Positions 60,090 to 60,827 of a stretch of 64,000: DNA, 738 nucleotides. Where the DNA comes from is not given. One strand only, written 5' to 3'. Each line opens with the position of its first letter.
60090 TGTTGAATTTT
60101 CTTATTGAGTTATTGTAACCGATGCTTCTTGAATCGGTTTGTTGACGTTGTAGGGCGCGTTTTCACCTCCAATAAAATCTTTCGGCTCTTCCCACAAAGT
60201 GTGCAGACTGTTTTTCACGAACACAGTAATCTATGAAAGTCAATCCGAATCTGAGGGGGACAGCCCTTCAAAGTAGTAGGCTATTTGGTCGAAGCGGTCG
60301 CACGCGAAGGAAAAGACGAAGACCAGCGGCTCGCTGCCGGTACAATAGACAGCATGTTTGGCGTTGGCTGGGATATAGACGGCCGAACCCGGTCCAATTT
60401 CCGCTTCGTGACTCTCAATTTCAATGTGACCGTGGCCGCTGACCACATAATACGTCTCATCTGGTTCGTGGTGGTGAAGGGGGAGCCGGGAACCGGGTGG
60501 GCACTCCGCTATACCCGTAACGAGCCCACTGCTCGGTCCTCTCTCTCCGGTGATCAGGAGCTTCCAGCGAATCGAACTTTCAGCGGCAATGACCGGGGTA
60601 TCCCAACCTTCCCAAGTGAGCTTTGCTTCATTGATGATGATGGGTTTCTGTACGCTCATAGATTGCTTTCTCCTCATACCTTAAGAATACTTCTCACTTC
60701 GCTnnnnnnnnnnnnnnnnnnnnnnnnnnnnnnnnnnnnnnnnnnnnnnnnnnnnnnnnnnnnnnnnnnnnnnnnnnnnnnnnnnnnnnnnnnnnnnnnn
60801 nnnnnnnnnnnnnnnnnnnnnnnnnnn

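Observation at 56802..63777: atp operon carries two inserted genes (cupin + tandem-domain membrane protein) between atpG and atpD, and a 280-bp repeat-bearing gap before atpC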

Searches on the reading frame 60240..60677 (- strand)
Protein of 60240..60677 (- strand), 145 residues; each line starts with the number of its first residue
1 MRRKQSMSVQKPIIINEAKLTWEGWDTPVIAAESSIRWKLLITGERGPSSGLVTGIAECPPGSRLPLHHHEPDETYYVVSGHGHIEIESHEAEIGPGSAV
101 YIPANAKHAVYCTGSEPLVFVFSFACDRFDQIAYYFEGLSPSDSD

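Call 3: search_protein_families(library=pfam, proteins=[window:60240-60677:-], max_evalue=0.01)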
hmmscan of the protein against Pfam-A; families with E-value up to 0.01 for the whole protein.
window:60240-60677:- (145 aa): 9 families
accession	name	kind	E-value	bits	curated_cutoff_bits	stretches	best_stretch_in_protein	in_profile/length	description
PF07883.17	Cupin_2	-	6.3e-17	61.5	27.2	1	57-122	3-68/70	Cupin domain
PF12973.13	Cupin_7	-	1.1e-08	35.3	27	1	31-122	15-100/105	ChrR Cupin-like domain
PF16867.11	DMSP_lyase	-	4.9e-08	33.3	27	1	50-119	93-161/162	Dimethlysulfonioproprionate lyase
PF05899.18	Cupin_3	-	2e-07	31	23.5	1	48-107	3-61/74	EutQ-like cupin domain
PF00190.28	Cupin_1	-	7.9e-06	25.9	22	1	58-128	39-117/151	Cupin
PF01050.24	MannoseP_isomer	-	2.7e-05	24.8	23.6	1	61-120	37-97/116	Mannose-6-phosphate isomerase C-terminal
PF02311.25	AraC_binding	-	0.00011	22.4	21.1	1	53-130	4-82/135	AraC-like ligand binding domain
PF02041.22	Auxin_BP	-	0.0021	18.2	21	1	60-114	52-115/167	Auxin binding protein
PF21621.3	MPI_cupin_dom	-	0.0076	16.7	27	0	74-107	31-64/79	Mannose-6-phosphate isomerase, cupin domain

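Call 4: search_protein_families(library=ncbifam, proteins=[window:60240-60677:-], max_evalue=0.01)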
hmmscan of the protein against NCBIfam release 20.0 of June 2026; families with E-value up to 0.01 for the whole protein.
window:60240-60677:- (145 aa): 10 families
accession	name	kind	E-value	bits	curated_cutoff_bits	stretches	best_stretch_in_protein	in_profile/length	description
NF049940.1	MandnitrLy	equivalog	0.00017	21.4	140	1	57-108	40-92/130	(R)-mandelonitrile lyase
TIGR03404.1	bicupin_oxalic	subfamily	0.0004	19.6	254.2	1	56-133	249-332/367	bicupin, oxalate decarboxylase family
NF008373.0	PRK11171.1-2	equivalog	0.00046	19.5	445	1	62-121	80-139/274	(S)-ureidoglycine aminohydrolase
TIGR01479.1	GMP_PMI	equivalog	0.00082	18.3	372.95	1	61-120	384-444/467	mannose-1-phosphate guanylyltransferase/mannose-6-phosphate isomerase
NF012004.0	PRK15460.1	equivalog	0.0012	17.6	859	1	64-120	399-454/478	mannose-1-phosphate guanyltransferase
NF040771.1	AAH_UGLYAH2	exception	0.0015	17.8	350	1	61-121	74-134/267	bifunctional allantoicase/(S)-ureidoglycine aminohydrolase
NF009806.0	PRK13290.1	subfamily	0.0021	18.1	128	1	61-123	44-108/130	ectoine synthase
TIGR03214.2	ura-cupin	equivalog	0.0022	17.5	200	1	52-118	47-116/249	(S)-ureidoglycine aminohydrolase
NF008376.0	PRK11171.1-5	equivalog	0.0035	16.5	338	1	62-122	80-140/278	(S)-ureidoglycine aminohydrolase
TIGR02272.1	gentisate_1_2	equivalog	0.0073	15.3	442.1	1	30-121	55-152/336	gentisate 1,2-dioxygenase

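Call 51: find_homologous_proteins(query=window:60240-60677:-, max_evalue=0.00001)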
Query window:60240-60677:- (145 aa): 170 proteins with E <= 0.00001 among 177 candidates; the best 120 are listed.
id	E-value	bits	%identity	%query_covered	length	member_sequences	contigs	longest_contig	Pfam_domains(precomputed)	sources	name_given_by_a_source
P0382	1.2e-90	319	100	96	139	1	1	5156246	PF16867.12,PF07883.18,PF00190.29,PF12973.14,PF05899.19,PF01050.25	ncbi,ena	-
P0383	4.1e-69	249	80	90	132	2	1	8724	PF16867.12,PF07883.18,PF12973.14,PF01050.25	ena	-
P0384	1.9e-68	247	79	90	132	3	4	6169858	PF16867.12,PF07883.18,PF12973.14,PF05899.19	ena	-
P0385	4.6e-68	246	81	90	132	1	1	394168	PF16867.12,PF07883.18,PF12973.14,PF05899.19,PF02311.26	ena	-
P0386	8.3e-68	245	78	90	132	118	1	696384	PF16867.12,PF07883.18,PF12973.14,PF05899.19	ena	-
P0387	1.1e-67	245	79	90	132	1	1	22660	PF16867.12,PF07883.18,PF12973.14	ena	-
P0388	1.4e-67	244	79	90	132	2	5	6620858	PF16867.12,PF07883.18,PF12973.14,PF05899.19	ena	-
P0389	1.4e-67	244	80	90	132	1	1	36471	PF16867.12,PF07883.18,PF12973.14,PF05899.19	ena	-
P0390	3.4e-67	243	79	90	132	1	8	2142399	PF16867.12,PF07883.18,PF12973.14,PF05899.19,PF02311.26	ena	-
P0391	3.5e-67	243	79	90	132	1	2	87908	PF16867.12,PF07883.18,PF12973.14,PF05899.19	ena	-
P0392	8.7e-67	242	78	90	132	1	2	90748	PF16867.12,PF07883.18,PF12973.14,PF05899.19,PF02311.26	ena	-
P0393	7.1e-65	235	76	90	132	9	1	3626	PF16867.12,PF07883.18,PF12973.14,PF02311.26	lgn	-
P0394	9.6e-65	235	77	90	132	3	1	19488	PF16867.12,PF07883.18,PF01050.25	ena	-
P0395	1.1e-64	235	76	90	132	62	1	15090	PF16867.12,PF07883.18,PF12973.14,PF02311.26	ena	-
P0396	1.5e-64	234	76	90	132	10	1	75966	PF16867.12,PF07883.18,PF00190.29,PF12973.14,PF05899.19,PF02311.26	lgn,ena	-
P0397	3.0e-64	233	76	90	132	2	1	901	PF16867.12,PF07883.18,PF12973.14,PF02311.26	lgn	-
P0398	8.8e-64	232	77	91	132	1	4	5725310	PF16867.12,PF07883.18,PF00190.29,PF12973.14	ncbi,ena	-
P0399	1.6e-63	231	73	90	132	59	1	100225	PF16867.12,PF07883.18,PF00190.29,PF12973.14,PF02311.26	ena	-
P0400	1.7e-63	231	77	90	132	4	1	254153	PF16867.12,PF07883.18,PF12973.14,PF05899.19,PF02311.26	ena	-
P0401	4.4e-63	230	74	90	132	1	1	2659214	PF16867.12,PF07883.18,PF12973.14,PF01050.25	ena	-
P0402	2.6e-62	227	74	90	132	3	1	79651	PF16867.12,PF07883.18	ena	-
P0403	3.0e-62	227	73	90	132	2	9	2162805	PF16867.12,PF07883.18,PF12973.14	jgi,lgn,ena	jgi:mannose-6-phosphate isomerase-like protein (cupin superfamily)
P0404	3.1e-62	227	73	90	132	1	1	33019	PF16867.12,PF07883.18,PF12973.14,PF01050.25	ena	-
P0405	4.2e-62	227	72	90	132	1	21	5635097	PF16867.12,PF07883.18,PF12973.14,PF01050.25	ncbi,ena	-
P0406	8.0e-62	226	73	90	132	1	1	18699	PF16867.12,PF07883.18,PF12973.14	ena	-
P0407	1.2e-61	225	70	90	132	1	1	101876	PF16867.12,PF07883.18,PF12973.14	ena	-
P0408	1.3e-61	225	70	90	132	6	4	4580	PF16867.12,PF07883.18,PF12973.14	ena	-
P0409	1.6e-61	225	71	90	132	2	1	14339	PF16867.12,PF07883.18,PF12973.14,PF01050.25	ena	-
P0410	2.1e-61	224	72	90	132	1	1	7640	PF16867.12,PF07883.18,PF12973.14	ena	-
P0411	2.2e-61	224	71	90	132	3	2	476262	PF16867.12,PF07883.18,PF12973.14,PF01050.25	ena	-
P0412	2.4e-61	224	74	90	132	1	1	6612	PF16867.12,PF07883.18,PF00190.29,PF12973.14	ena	-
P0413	2.6e-61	224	73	90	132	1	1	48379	PF16867.12,PF07883.18,PF12973.14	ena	-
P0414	3.8e-61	223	72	90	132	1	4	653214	PF16867.12,PF07883.18,PF12973.14,PF01050.25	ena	-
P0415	3.8e-61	223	72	90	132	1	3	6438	PF16867.12,PF07883.18,PF12973.14,PF01050.25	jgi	jgi:mannose-6-phosphate isomerase-like protein (cupin superfamily)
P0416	4.2e-61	223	70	90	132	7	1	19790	PF16867.12,PF07883.18,PF00190.29,PF12973.14,PF02311.26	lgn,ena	-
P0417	7.7e-61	222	73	90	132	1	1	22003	PF16867.12,PF07883.18,PF12973.14,PF01050.25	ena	-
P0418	1.3e-58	215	70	91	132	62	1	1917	PF16867.12,PF07883.18,PF00190.29,PF12973.14,PF01050.25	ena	-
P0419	2.6e-58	214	71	89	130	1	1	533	PF16867.12,PF07883.18,PF12973.14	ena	-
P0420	1.3e-57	212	70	90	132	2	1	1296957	PF16867.12,PF07883.18,PF00190.29,PF12973.14,PF01050.25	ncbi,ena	-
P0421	1.8e-57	211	69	90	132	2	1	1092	PF16867.12,PF07883.18,PF12973.14,PF05899.19,PF02311.26,PF01050.25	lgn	-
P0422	2.5e-57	211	66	90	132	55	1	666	PF16867.12,PF07883.18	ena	-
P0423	3.4e-57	211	69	91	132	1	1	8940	PF16867.12,PF07883.18,PF00190.29,PF12973.14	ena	-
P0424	5.0e-57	210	67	90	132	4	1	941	PF16867.12,PF07883.18,PF12973.14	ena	-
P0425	5.1e-57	210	70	91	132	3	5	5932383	PF16867.12,PF07883.18,PF00190.29,PF12973.14,PF01050.25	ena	-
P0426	8.8e-57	209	71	87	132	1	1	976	PF16867.12,PF07883.18,PF00190.29,PF12973.14,PF01050.25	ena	-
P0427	1.5e-56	209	68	90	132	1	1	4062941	PF16867.12,PF07883.18,PF00190.29,PF12973.14,PF01050.25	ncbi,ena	-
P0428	1.6e-56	208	68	90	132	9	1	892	PF16867.12,PF07883.18,PF00190.29,PF12973.14,PF05899.19,PF01050.25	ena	-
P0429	2.8e-56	208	69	90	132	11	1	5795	PF16867.12,PF07883.18,PF00190.29,PF12973.14,PF01050.25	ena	-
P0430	2.8e-56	208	68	88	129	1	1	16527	PF16867.12,PF07883.18,PF00190.29,PF12973.14,PF01050.25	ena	-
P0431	3.7e-56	207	67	91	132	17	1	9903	PF16867.12,PF07883.18,PF12973.14,PF01050.25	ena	-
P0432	4.3e-56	207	69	91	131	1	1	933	PF16867.12,PF07883.18,PF00190.29,PF12973.14,PF01050.25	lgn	-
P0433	7.4e-56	206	65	91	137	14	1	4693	PF16867.12,PF07883.18,PF12973.14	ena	-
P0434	1.0e-55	206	67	91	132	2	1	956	PF16867.12,PF07883.18,PF00190.29,PF12973.14,PF01050.25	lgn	-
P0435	1.1e-55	206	65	90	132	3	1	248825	PF16867.12,PF07883.18,PF00190.29,PF12973.14,PF01050.25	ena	-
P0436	1.1e-55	206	64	90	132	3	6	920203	PF16867.12,PF07883.18,PF12973.14,PF05899.19,PF01050.25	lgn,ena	-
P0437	1.2e-55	206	70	88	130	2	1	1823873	PF16867.12,PF07883.18,PF12973.14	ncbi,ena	-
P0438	1.6e-55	205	70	90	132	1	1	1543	PF16867.12,PF07883.18,PF12973.14,PF01050.25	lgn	-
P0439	2.3e-55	205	64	90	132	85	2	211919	PF16867.12,PF07883.18,PF12973.14,PF05899.19,PF01050.25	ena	-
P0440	6.0e-55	203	67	90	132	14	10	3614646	PF16867.12,PF07883.18,PF12973.14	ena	-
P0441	6.9e-55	203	68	90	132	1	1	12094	PF16867.12,PF07883.18,PF00190.29,PF12973.14,PF01050.25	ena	-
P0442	1.6e-54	202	64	91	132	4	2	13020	PF16867.12,PF07883.18,PF00190.29,PF12973.14,PF01050.25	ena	-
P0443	2.0e-54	202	61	93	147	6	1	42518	PF16867.12,PF07883.18,PF12973.14,PF01050.25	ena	-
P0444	2.5e-54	201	67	90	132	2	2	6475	PF16867.12,PF07883.18,PF00190.29,PF12973.14,PF01050.25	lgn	-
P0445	2.7e-54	201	67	90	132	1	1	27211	PF16867.12,PF07883.18,PF00190.29,PF12973.14,PF01050.25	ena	-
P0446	6.0e-54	200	58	94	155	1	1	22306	PF16867.12,PF07883.18,PF12973.14,PF02311.26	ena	-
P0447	7.2e-54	200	67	90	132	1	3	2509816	PF16867.12,PF07883.18,PF00190.29,PF12973.14,PF01050.25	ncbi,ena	-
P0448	7.8e-54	200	65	91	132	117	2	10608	PF16867.12,PF07883.18,PF12973.14,PF01050.25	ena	-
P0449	1.4e-53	199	66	90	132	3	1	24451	PF16867.12,PF07883.18,PF00190.29,PF12973.14,PF01050.25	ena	-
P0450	1.6e-53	199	66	90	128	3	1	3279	PF16867.12,PF07883.18,PF00190.29,PF12973.14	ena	-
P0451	1.8e-53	198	64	90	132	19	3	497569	PF16867.12,PF07883.18,PF12973.14,PF01050.25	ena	-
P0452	3.3e-53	198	65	90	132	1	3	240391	PF16867.12,PF07883.18,PF12973.14,PF01050.25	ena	-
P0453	3.6e-53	198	65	91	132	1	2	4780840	PF16867.12,PF07883.18,PF00190.29,PF12973.14,PF02311.26,PF01050.25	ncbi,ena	-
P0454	4.1e-53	197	66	90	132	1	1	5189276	PF16867.12,PF07883.18,PF12973.14,PF01050.25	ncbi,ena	-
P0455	4.1e-53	197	60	91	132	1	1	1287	PF16867.12,PF07883.18,PF00190.29,PF12973.14,PF05899.19,PF02311.26,PF01050.25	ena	-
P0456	7.7e-53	196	63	90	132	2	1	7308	PF16867.12,PF07883.18,PF00190.29,PF12973.14,PF01050.25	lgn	-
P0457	2.1e-52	195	61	88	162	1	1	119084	PF16867.12,PF07883.18,PF12973.14,PF05899.19,PF02311.26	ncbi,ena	-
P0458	2.3e-52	195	66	90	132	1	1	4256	PF16867.12,PF07883.18,PF00190.29,PF12973.14,PF01050.25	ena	-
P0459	3.2e-52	194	62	90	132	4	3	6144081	PF16867.12,PF07883.18,PF00190.29,PF12973.14,PF05899.19,PF01050.25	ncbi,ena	-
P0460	5.8e-52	194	64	90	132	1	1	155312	PF16867.12,PF07883.18,PF01050.25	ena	-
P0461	6.2e-52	193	60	95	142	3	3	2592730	PF16867.12,PF07883.18,PF12973.14,PF05899.19,PF02311.26,PF01050.25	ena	-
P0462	7.3e-52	193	62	91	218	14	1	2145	PF16867.12,PF07883.18,PF12973.14,PF01050.25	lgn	-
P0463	8.0e-52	193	60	90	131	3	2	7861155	PF16867.12,PF07883.18,PF12973.14,PF05899.19,PF02311.26,PF01050.25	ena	-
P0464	2.2e-51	192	63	90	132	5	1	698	PF16867.12,PF07883.18,PF12973.14,PF02311.26,PF01050.25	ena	-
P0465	2.4e-51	192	59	90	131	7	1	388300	PF16867.12,PF07883.18,PF12973.14,PF05899.19,PF02311.26,PF01050.25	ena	-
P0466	2.5e-51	192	65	90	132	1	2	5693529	PF16867.12,PF07883.18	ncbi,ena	-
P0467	4.0e-51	191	61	88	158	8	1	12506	PF16867.12,PF07883.18,PF12973.14,PF02311.26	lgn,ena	-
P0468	4.4e-51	191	59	90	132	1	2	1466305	PF16867.12,PF07883.18,PF12973.14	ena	-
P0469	5.0e-51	191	60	90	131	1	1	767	PF16867.12,PF07883.18,PF12973.14,PF05899.19,PF02311.26,PF01050.25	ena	-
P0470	5.7e-51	190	62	91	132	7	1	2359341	PF16867.12,PF07883.18,PF01050.25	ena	-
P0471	6.3e-51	190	63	90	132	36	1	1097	PF16867.12,PF07883.18,PF00190.29,PF12973.14,PF01050.25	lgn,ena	-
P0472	7.5e-51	190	63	90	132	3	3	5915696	PF16867.12,PF07883.18,PF00190.29,PF12973.14,PF05899.19,PF02311.26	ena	-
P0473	8.3e-51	190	63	90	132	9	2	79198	PF16867.12,PF07883.18,PF12973.14,PF05899.19,PF02311.26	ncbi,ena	-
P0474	8.3e-51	190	62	90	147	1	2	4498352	PF16867.12,PF07883.18,PF12973.14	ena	-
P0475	1.1e-50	189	62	90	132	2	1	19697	PF16867.12,PF07883.18,PF12973.14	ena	-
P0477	6.2e-50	187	59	90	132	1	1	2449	PF16867.12,PF07883.18,PF12973.14,PF02311.26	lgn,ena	-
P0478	1.5e-49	186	62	90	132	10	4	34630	PF16867.12,PF07883.18,PF12973.14,PF02311.26,PF01050.25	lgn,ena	-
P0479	2.0e-49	185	61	88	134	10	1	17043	PF16867.12,PF07883.18,PF12973.14,PF01050.25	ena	-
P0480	2.1e-49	185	56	92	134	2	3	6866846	PF16867.12,PF07883.18,PF00190.29,PF12973.14,PF02311.26,PF01050.25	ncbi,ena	-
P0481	2.5e-49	185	56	90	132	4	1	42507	PF16867.12,PF07883.18,PF12973.14,PF05899.19,PF02311.26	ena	-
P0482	3.0e-49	185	58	90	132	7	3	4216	PF16867.12,PF07883.18,PF12973.14,PF01050.25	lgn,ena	-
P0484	3.6e-49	185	62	90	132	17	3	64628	PF16867.12,PF07883.18,PF12973.14,PF02311.26,PF01050.25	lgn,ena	-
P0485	4.9e-49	184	57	88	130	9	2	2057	PF16867.12,PF07883.18,PF00190.29,PF12973.14,PF05899.19,PF02311.26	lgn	-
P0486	5.0e-49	184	59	90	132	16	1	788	PF16867.12,PF07883.18,PF00190.29,PF12973.14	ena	-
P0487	6.0e-49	184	61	90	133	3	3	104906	PF16867.12,PF07883.18,PF00190.29,PF12973.14,PF02311.26,PF01050.25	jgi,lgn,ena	jgi:mannose-6-phosphate isomerase-like protein (cupin superfamily)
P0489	9.3e-49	183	72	75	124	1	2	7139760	PF16867.12,PF07883.18,PF12973.14,PF01050.25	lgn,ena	-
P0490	1.1e-48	183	62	90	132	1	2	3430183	PF16867.12,PF07883.18,PF12973.14,PF02311.26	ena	-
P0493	2.7e-48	182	57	90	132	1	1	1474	PF16867.12,PF07883.18,PF00190.29,PF12973.14,PF02311.26,PF01050.25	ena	-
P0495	9.4e-48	180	59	90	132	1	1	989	PF16867.12,PF07883.18,PF00190.29,PF12973.14,PF02311.26,PF01050.25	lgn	-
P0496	1.5e-47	179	55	90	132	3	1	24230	PF16867.12,PF07883.18,PF00190.29,PF12973.14,PF05899.19,PF02311.26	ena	-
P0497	2.7e-47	178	60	88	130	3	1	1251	PF16867.12,PF07883.18,PF12973.14,PF02311.26,PF01050.25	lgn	-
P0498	1.0e-46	177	57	91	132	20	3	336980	PF16867.12,PF07883.18,PF00190.29,PF12973.14,PF02311.26,PF01050.25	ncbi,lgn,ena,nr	ncbi:MAG: dimethylsulfonioproprionate lyase family protein [Acidobacteria bacterium]|nr:dimethylsulf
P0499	1.2e-46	176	59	91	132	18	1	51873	PF16867.12,PF07883.18,PF12973.14,PF02311.26,PF01050.25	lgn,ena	-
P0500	1.2e-46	176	60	90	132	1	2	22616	PF16867.12,PF07883.18,PF00190.29,PF12973.14,PF02311.26,PF01050.25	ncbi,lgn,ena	-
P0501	1.8e-46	176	61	90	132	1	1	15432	PF16867.12,PF07883.18,PF12973.14,PF05899.19,PF02311.26,PF01050.25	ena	-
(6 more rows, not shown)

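Call 52: search_solved_structures(query=window:60240-60659:-, max_evalue=0.01, show_alignments=3)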
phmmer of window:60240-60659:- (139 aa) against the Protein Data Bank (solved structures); distinct sequences matched with E-value up to 0.01: 47.
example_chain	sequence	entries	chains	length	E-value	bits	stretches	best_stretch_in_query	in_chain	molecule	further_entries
6a53_A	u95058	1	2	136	3.4e-20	75.8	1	28-129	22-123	Novel protein with potential Cupin domain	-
5tfz_A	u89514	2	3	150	4.5e-20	75.4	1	27-129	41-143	dimethylsulfoniopropionate lyase DddK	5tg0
6a55_A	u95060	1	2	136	3.2e-19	72.6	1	28-127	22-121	Novel protein with potential Cupin domain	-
6a54_A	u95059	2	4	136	6.3e-19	71.7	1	28-129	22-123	Novel protein with potential Cupin domain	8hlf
3ibm_A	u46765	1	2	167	3.9e-07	33.4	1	8-122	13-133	Cupin 2, conserved barrel domain protein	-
6ufi_A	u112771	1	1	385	6.8e-07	32.6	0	46-126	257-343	Cupin domain-containing protein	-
4met_A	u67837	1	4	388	1.3e-06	31.7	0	46-126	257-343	Oxalate decarboxylase OxdC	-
2v09_A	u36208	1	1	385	1.5e-06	31.5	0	46-126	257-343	OXALATE DECARBOXYLASE OXDC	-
6tzp_A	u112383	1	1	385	1.8e-06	31.3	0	46-126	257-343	Oxalate decarboxylase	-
2uy8_A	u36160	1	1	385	1.8e-06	31.3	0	46-126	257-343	OXALATE DECARBOXYLASE OXDC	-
3s0m_A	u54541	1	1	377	2.1e-06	31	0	46-126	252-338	Oxalate decarboxylase oxdC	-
5cu1_A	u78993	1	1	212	2.2e-06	31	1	35-105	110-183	DMSP lyase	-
5hi0_A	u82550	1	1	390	2.2e-06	31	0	46-126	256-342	Oxalate decarboxylase OxdC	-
2uy9_A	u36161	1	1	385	2.4e-06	30.9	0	46-126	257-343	OXALATE DECARBOXYLASE OXDC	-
5vg3_A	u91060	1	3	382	2.4e-06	30.9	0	46-126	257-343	Oxalate decarboxylase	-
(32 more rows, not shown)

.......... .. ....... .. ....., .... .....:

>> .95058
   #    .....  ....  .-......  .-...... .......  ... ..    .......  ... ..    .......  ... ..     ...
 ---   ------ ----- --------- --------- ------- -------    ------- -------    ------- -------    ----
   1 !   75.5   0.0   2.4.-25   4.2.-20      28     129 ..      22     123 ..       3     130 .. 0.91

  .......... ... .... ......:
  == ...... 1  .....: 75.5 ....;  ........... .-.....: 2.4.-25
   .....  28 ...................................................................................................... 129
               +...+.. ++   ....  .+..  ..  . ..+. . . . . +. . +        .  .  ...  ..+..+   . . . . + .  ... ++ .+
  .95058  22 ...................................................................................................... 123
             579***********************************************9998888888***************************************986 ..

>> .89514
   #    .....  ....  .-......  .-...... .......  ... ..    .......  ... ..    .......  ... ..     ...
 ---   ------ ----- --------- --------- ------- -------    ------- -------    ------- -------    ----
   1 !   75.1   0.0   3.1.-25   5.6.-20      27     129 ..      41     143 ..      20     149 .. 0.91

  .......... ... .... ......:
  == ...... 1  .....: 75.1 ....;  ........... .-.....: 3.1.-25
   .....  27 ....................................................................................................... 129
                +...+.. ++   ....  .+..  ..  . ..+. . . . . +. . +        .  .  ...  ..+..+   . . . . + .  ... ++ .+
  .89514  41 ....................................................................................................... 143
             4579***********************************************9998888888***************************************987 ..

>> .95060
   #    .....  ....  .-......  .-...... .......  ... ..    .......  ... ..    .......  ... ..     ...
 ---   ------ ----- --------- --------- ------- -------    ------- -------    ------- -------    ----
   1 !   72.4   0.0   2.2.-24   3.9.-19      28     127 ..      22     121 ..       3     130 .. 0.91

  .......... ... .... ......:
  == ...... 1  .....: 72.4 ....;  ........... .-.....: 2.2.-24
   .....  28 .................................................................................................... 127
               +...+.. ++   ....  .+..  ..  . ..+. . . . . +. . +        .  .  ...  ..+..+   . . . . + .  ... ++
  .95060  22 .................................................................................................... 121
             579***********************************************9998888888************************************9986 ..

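Call 53: find_encoding_contigs(protein=P0498, flank=5000, max_places=2)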
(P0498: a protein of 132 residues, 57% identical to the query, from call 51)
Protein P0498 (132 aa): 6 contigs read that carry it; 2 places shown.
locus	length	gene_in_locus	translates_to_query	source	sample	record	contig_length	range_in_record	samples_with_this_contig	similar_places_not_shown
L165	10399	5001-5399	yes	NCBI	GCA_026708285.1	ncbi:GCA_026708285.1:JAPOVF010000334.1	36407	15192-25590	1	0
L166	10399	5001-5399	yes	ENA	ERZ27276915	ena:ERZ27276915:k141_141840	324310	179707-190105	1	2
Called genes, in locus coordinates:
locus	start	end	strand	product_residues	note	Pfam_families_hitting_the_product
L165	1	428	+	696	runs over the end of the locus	PF00378:ECH_1, PF16113:ECH_2, PF02737:3HCDH_N, PF00725:3HCDH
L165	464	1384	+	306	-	PF00296:Bac_luciferase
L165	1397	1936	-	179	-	-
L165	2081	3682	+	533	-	PF00135:COesterase, PF20434:BD-FAE, PF07859:Abhydrolase_3 (weak)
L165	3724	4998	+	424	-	PF07690:MFS_1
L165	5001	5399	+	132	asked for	PF12973:Cupin_7, PF00190:Cupin_1 (weak), PF16867:DMSP_lyase, PF01050:MannoseP_isomer (weak), PF02311:AraC_binding (weak), PF07883:Cupin_2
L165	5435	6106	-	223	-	PF11138:DUF2911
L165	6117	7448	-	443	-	-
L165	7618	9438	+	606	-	PF12228:DUF3604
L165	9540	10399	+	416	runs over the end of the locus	PF13372:Alginate_exp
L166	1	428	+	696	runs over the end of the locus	PF00378:ECH_1, PF16113:ECH_2, PF02737:3HCDH_N, PF00725:3HCDH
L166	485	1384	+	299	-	PF00296:Bac_luciferase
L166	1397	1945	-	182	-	-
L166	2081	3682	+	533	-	PF00135:COesterase, PF20434:BD-FAE, PF07859:Abhydrolase_3 (weak)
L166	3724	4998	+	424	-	PF07690:MFS_1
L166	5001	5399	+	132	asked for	PF12973:Cupin_7, PF00190:Cupin_1 (weak), PF16867:DMSP_lyase, PF01050:MannoseP_isomer (weak), PF02311:AraC_binding (weak), PF07883:Cupin_2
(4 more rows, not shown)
